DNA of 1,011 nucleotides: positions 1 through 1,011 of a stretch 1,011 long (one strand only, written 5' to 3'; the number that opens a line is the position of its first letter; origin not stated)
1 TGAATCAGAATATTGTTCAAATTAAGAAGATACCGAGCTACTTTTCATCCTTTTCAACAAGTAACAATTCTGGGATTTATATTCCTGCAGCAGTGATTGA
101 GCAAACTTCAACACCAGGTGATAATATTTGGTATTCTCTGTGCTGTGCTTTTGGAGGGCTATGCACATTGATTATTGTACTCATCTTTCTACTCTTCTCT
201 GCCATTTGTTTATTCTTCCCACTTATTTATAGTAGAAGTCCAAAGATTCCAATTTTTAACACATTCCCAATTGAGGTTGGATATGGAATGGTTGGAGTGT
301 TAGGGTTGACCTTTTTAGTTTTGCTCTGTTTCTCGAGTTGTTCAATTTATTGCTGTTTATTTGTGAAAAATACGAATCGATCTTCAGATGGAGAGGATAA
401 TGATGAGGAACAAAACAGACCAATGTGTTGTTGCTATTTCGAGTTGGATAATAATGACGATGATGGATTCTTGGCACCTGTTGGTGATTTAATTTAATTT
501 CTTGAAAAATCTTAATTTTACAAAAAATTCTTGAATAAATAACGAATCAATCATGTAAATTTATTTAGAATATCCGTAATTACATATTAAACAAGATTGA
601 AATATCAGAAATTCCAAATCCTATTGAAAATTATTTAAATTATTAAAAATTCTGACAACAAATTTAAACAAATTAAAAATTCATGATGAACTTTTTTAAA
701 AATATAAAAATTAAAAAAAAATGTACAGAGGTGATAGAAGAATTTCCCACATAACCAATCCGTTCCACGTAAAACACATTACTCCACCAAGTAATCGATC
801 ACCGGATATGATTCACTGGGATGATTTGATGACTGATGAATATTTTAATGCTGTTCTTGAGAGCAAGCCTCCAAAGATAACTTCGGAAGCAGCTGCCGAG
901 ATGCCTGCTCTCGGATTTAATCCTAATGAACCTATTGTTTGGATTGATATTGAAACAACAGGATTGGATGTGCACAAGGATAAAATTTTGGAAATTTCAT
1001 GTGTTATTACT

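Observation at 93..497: Unassigned cysteine-rich hairpin membrane protein with CC-bracketed hydrophobic segments and an acidic CCC tail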

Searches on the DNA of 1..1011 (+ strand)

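Call 12: search_dna_similar(query=window:1-1011:+, collection=phages, mode=distant)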
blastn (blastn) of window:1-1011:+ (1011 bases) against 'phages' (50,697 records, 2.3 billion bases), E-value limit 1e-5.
No match.

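Call 43: search_rna_families(source=window, threshold=gathering)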
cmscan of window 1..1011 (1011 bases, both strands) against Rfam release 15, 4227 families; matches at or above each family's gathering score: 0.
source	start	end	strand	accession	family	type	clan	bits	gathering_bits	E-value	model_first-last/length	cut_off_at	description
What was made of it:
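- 498..720 (.): AT-rich intergenic spacer (GC 0.16-0.25). No Rfam match (call 43).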

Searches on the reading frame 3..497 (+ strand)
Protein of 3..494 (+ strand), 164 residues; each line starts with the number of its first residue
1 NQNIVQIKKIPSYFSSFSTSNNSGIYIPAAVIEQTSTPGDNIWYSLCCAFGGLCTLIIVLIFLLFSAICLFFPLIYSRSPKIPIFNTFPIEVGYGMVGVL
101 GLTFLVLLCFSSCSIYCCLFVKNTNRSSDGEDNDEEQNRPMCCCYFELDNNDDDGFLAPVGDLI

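Call 6: search_protein_families(library=pfam, proteins=[window:3-494:+], max_evalue=10)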
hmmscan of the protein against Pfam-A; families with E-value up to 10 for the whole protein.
window:3-494:+ (164 aa): 3 families
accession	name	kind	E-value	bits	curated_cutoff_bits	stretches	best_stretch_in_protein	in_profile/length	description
PF13796.11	Sensor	-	0.036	14.5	28.2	1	43-108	92-145/162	Putative sensor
PF01040.23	UbiA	-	0.3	10.8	34.2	1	43-104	71-134/250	UbiA prenyltransferase family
PF11752.14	DUF3309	-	0.74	10.4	22.3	1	93-109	27-43/50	Protein of unknown function (DUF3309)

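Call 7: search_solved_structures(query=window:3-494:+, max_evalue=10)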
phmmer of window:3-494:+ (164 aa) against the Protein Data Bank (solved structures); distinct sequences matched with E-value up to 10: 1.
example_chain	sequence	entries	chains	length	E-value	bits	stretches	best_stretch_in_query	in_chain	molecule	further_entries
5xnl_T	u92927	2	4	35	0.89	12.6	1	58-87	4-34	Photosystem II reaction center protein T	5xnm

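Call 8: find_homologous_proteins(query=window:3-494:+, max_evalue=1)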
Query window:3-494:+: 65 candidates shared short words with the query, none scored E <= 1.

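Call 10: find_encoding_contigs(protein=window:93-497:+, flank=10000)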
Protein window:93-497:+ (134 aa): no gene with exactly this product is on record in the collection.
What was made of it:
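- Tried and rejected: An exact-protein contig look-up of the 134-aa ORF found it not on record (call 10).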

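Call 18: search_protein_representatives(protein=window:3-494:+)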
Query: 164 residues. Proteins with E-value up to 0.001 (for the whole library): 2; up to 1e-10: 1; up to 1e-30: 0. The best 2 are listed.
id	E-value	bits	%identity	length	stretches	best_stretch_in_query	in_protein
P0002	6.4e-24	101.0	60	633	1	37-125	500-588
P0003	6.2e-10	55.5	36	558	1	39-138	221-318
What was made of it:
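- On Unnamed heterolobosean two-hairpin membrane protein family (P0002/P0003): E 6.4e-24 and 6.2e-10 in an exhaustive search (call 18).
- Exhaustive phmmer found exactly two relatives: P0002 (E 6.4e-24, 60% identity, query 37-125 aligned to protein 500-588) and P0003 (E 6.2e-10) (call 18). The exhaustive search found no short family members (call 18).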

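Call 20: search_protein_families(library=pfam, proteins=[P0002, P0003], max_evalue=1)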
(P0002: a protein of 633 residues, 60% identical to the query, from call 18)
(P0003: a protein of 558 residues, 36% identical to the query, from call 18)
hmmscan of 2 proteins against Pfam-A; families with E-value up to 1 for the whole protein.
P0002 (633 aa): 1 family
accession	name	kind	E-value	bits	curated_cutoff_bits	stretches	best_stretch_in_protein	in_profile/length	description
PF13796.11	Sensor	-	0.023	15.2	28.2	1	499-570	86-140/162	Putative sensor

P0003 (558 aa): 4 families
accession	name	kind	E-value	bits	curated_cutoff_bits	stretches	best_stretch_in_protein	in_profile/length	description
PF02453.23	Reticulon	-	0.0013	19.1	31.8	1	124-194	16-90/157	Reticulon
PF13796.11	Sensor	-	0.13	12.7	28.2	0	105-158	99-146/162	Putative sensor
PF14979.11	TMEM52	-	0.37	11.2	26.4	1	276-327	11-59/132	Transmembrane 52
PF07332.16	Phage_holin_3_6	-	0.4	11.2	28.4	0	114-165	42-92/116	Putative Actinobacterial Holin-X, holin superfamily III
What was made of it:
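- On CD225/dispanin (PF04505): The family is not listed at E <= 10 for the window protein (call 6) or at E <= 1 for P0002 and P0003 (call 20).
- On Reticulon (PF02453): P0003 scores 19.1 bits against a cutoff of 31.8, in hairpin 1 only (calls 6, 20).
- Closest known: Reticulon homology domain. Different: Only one sub-threshold hit exists, in one homolog and outside the region present in the window (call 20).
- There is no hit to any metal-transport or CYSTM family, even at E <= 10 (calls 6, 20). The first hairpin of P0003 gives a sub-threshold Reticulon hit (E 0.0013, 19.1 bits) (call 20). The hit is absent in P0002 and in the window protein, and it lies in the hairpin that the window does not contain (calls 6, 20). 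None of these families is listed at E <= 10 for the window protein or at E <= 1 for the homologs (calls 6, 20).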

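Call 21: list_cluster_members(proteins=[P0002, P0003])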
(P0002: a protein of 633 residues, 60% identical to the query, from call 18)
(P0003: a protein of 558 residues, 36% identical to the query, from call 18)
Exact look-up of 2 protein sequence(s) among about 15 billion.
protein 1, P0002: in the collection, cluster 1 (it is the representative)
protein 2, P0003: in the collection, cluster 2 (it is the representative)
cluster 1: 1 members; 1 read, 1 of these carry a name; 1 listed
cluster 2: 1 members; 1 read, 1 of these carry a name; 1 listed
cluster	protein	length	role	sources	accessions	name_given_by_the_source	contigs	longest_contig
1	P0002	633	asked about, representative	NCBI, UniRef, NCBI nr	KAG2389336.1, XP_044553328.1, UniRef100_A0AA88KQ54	hypothetical protein C9374_013896 [Naegleria lovaniensis] | Uncharacterized protein n=1 Tax=Naegleria lovaniensis TaxID=51637 RepID=A0AA88KQ54_NAELO | uncharacterized protein C9374_013896 [Naegleria lovaniensis]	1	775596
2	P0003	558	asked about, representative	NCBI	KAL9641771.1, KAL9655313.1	hypothetical protein ABK040_009086 [Willaertia magna]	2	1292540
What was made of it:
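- They are named as hypothetical proteins of Naegleria lovaniensis and Willaertia magna (call 21).
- Tried and rejected: The second search failed to return even P0002 and P0003, which are in that collection (call 21), so these negatives are uninformative.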

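Call 30: find_encoding_contigs(protein=P0002, flank=10000, max_places=3)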
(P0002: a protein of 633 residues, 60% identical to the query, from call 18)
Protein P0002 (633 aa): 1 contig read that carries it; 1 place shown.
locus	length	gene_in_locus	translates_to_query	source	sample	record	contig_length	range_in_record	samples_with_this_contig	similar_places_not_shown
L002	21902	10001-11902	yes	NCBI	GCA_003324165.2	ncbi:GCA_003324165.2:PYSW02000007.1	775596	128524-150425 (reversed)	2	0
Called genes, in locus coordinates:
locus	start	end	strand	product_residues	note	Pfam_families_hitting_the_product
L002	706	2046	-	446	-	PF00651:BTB (faint)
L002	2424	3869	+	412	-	PF10021:PARG_cat_microb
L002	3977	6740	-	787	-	PF01019:G_glu_transpept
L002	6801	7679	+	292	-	-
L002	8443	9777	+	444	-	PF00025:Arf (weak), PF00071:Ras, PF08477:Roc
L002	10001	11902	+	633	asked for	-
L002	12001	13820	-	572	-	PF02458:Transferase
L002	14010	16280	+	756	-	PF06839:Zn_ribbon_GRF, PF00646:F-box (weak)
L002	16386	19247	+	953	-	PF06839:Zn_ribbon_GRF, PF12937:F-box-like (faint)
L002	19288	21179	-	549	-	PF14033:DUF4246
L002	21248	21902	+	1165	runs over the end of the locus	PF00176:SNF2-rel_dom, PF00270:DEAD, PF04851:ResIII, PF11496:HDA2-3 (weak), PF00271:Helicase_C, PF01661:Macro (faint)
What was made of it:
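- Closest known: Hypothetical protein C9374_013896 of Naegleria lovaniensis. Different: Its genomic neighbours differ, with no RNase_T gene (call 30).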

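Call 31: find_encoding_contigs(protein=P0003, flank=10000, max_places=3)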
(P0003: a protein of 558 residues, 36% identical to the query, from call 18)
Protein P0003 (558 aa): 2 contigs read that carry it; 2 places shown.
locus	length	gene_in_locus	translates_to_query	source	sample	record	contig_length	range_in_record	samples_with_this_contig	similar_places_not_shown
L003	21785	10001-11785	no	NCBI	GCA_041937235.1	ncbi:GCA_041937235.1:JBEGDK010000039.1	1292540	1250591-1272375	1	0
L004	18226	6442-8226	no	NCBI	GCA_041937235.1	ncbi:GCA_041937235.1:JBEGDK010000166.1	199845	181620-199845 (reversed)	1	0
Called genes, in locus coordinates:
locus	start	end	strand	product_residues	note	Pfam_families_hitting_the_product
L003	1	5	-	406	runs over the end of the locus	-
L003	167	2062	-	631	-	PF00082:Peptidase_S8, PF01483:P_proprotein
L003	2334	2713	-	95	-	PF00166:Cpn10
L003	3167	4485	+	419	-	PF00226:DnaJ, PF01556:DnaJ_C, PF00684:DnaJ_CXXCXGXG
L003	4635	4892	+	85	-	PF13499:EF-hand_7, PF00036:EF-hand_1 (weak), PF13202:EF-hand_5 (faint), PF13405:EF-hand_6 (weak), PF14658:EF-hand_9, PF13833:EF-hand_8, PF00036:EF-hand_1 (weak)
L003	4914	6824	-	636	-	-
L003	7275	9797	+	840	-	PF26363:Phospholipase-like (faint), PF01764:Lipase_3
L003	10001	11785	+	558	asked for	-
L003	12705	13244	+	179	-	PF22769:DCD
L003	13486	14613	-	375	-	-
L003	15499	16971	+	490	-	PF25173:Beta-prop_WDR3_1st, PF25174:Beta-prop_THOC3, PF24807:WD40_CDC20-Fz, PF25174:Beta-prop_THOC3, PF23414:Beta-prop_EML_2, PF24814:WD40_Prp19, PF25175:Beta-prop_WDR5, PF25173:Beta-prop_WDR3_1st, +28 more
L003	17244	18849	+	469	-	-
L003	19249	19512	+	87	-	-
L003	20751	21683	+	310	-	PF00583:Acetyltransf_1, PF13508:Acetyltransf_7, PF13673:Acetyltransf_10 (weak)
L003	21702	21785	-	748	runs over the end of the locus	-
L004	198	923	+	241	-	PF00684:DnaJ_CXXCXGXG (faint), PF01556:DnaJ_C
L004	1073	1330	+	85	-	PF13499:EF-hand_7, PF00036:EF-hand_1 (weak), PF13202:EF-hand_5 (faint), PF13405:EF-hand_6 (weak), PF14658:EF-hand_9, PF13833:EF-hand_8, PF00036:EF-hand_1 (weak)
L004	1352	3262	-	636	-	-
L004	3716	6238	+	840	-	PF26363:Phospholipase-like (faint), PF01764:Lipase_3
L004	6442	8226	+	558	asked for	-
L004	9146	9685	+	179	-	PF22769:DCD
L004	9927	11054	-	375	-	-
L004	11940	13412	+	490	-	PF25173:Beta-prop_WDR3_1st, PF25174:Beta-prop_THOC3, PF24807:WD40_CDC20-Fz, PF25174:Beta-prop_THOC3, PF23414:Beta-prop_EML_2, PF24814:WD40_Prp19, PF25175:Beta-prop_WDR5, PF25173:Beta-prop_WDR3_1st, +28 more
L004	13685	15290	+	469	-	-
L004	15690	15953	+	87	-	-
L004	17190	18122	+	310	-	PF00583:Acetyltransf_1, PF13508:Acetyltransf_7, PF13673:Acetyltransf_10 (weak)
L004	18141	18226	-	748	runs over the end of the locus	-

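Call 48: search_solved_structures(query=P0002, max_evalue=1)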
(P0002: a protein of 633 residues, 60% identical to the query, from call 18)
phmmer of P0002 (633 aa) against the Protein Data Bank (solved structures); distinct sequences matched with E-value up to 1: 1.
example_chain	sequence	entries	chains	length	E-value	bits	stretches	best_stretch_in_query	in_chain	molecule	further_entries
7p2s_A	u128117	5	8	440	0.98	11.1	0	406-443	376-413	Histone deacetylase 8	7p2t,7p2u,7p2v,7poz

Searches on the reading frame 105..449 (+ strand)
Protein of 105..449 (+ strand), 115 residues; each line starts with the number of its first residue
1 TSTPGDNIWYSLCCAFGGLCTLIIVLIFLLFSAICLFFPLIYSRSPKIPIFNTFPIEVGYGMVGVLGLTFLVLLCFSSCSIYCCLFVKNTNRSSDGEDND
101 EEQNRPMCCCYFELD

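Call 25: find_homologous_proteins(query=A2, max_evalue=10)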
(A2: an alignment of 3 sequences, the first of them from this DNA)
Query A2 (3 sequences): 262 candidates shared short words with the query, none scored E <= 10.
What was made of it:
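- Tried and rejected: The word-index homology search with the 164-aa protein (call 8) and with the three-sequence domain profile (call 25) found nothing.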

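Call 26: search_solved_structures(query=A2, max_evalue=10)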
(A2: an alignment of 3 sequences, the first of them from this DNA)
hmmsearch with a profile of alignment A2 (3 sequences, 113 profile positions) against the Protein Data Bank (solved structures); distinct sequences matched with E-value up to 10: 0.

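Call 27: find_related_loci(query=A2, collection=metagenome_contigs, flank=10000)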
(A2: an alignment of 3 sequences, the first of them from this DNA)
Query A2 (115 aa) in metagenome_contigs; peptide patterns used: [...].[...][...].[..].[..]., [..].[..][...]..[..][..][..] (x = any residue, [..] = any of these).
600 stretches matched a pattern, but none encodes a relative of the query by tblastn (E <= 1e-3).

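Call 28: find_related_loci(query=A2, collection=viral_contigs, flank=10000)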
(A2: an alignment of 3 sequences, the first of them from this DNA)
Query A2 (115 aa) in viral_contigs; peptide patterns used: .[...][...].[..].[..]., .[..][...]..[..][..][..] (x = any residue, [..] = any of these).
600 stretches matched a pattern, but none encodes a relative of the query by tblastn (E <= 1e-3).
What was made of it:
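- Tried and rejected: Related-loci scans of metagenome and viral contigs with the domain profile gave only chance pattern matches (calls 27, 28).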

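Call 37: predict_structure(alignment_id=A2)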
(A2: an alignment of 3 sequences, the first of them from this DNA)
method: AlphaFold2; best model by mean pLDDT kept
length: 115 residues; sequences in the alignment: 3
mean_pLDDT: 60.6   pTM: 0.38
mean pLDDT of the five models: 60.6, 60.5, 59.3, 57.2, 57.0
residues with pLDDT >= 90: 0; 70-90: 41; 50-70: 40; < 50: 34
segments of 3 or more residues with pLDDT < 50: 1-4, 88-115
pLDDT, mean of each block of 10 residues (from residue 1): 53 74 80 72 55 57 75 74 58 42 42 35
secondary structure, 60 per line:
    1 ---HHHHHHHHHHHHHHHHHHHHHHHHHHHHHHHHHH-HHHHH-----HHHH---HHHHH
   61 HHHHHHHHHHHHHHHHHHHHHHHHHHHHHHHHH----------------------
elements in order: H4-37 H39-43 H49-52 H56-93
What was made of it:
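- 120..230 (+): Conserved entry motif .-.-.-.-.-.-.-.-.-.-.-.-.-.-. and long transmembrane helix A (aa 40-76). It contains C47, C48, C54 and C69. AF2 predicts one helix, pLDDT 72-80 in its first three-quarters, falling to about 55 at its C-terminal end (call 37).
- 276..365 (+): Transmembrane helix B (aa 92-121), containing C109, C113, C117 and C118. AF2 predicts a helix (call 37).
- AF2 predicts two long helices and a disordered tail (call 37).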

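Call 46: fold_search(model_id=the predicted structure, library=pdb)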
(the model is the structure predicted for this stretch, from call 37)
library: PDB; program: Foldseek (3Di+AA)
matches with E <= 10: 1; with E <= 0.001: 0
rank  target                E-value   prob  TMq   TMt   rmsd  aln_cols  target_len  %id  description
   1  7n5a_A                6.1e+00  0.09  0.34  0.10   7.5        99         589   13  Structure of AtAtm3 in the closed conformation (released 2022-04-13)
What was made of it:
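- Tried and rejected: Foldseek against PDB gave nothing (E 6.1, call 46).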

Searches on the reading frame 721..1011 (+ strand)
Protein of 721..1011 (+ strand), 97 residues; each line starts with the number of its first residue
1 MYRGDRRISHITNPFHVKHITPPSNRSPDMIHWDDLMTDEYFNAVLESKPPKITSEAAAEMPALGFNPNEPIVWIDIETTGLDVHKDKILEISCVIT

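Call 6: search_protein_families(library=pfam, proteins=[window:721-1011:+], max_evalue=10)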
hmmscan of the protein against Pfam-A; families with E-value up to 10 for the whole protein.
window:721-1011:+ (97 aa): 2 families
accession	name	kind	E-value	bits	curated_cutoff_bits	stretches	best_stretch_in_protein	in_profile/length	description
PF00929.31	RNase_T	-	5.5e-06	27.4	24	1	73-97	1-26/164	Exonuclease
PF13482.12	RNase_H_2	-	0.28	11.6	22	1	74-95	2-23/165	RNase_H superfamily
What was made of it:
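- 721..1011 (+): Neighbouring gene, not part of the finding: N-terminal 97 aa of an oligoribonuclease-type RNase_T exonuclease, running off the window. Pfam PF00929, 27.4 bits against a cutoff of 24 (call 6).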

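Call 11: find_homologous_proteins(query=window:721-1011:+, max_evalue=0.001)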
Query window:721-1011:+ (97 aa): 1 proteins with E <= 0.001 among 1 candidates.
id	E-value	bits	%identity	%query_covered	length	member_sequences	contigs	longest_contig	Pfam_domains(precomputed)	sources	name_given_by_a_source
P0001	3.5e-24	103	58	100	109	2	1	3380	PF00929.32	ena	-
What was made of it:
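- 721..1011 (+): It is 58% identical to P0001 (call 11).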

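Call 13: find_encoding_contigs(protein=P0001, flank=10000)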
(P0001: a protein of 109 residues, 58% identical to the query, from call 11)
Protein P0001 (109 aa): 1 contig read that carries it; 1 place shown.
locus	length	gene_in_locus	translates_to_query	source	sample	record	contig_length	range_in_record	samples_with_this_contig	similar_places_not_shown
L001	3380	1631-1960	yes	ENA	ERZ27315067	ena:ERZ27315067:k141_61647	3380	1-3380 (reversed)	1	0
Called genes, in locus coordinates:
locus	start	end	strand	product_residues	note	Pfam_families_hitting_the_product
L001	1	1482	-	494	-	?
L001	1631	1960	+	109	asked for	PF00929:RNase_T (weak)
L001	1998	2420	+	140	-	PF00929:RNase_T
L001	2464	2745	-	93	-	-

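Call 58: search_protein_families(library=pfam, proteins=[L001:1-1482:-, L001:1998-2420:+, L001:2464-2796:-], max_evalue=0.01)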
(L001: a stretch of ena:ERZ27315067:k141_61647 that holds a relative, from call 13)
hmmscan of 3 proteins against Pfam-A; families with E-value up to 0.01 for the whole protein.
L001:1-1482:- (494 aa): 1 family
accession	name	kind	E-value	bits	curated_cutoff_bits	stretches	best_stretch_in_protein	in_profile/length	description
PF00646.38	F-box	-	0.00085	19.6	20.5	1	4-44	2-42/43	F-box domain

L001:1998-2420:+ (140 aa): 2 families
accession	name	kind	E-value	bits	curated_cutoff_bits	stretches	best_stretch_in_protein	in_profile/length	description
PF00929.31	RNase_T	-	3.5e-08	34.6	24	1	11-127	46-163/164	Exonuclease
PF16473.11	Rv2179c-like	-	0.0063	16.7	27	1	32-91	74-136/177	3'-5' exoribonuclease Rv2179c-like domain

L001:2464-2796:- (110 aa): 0 families
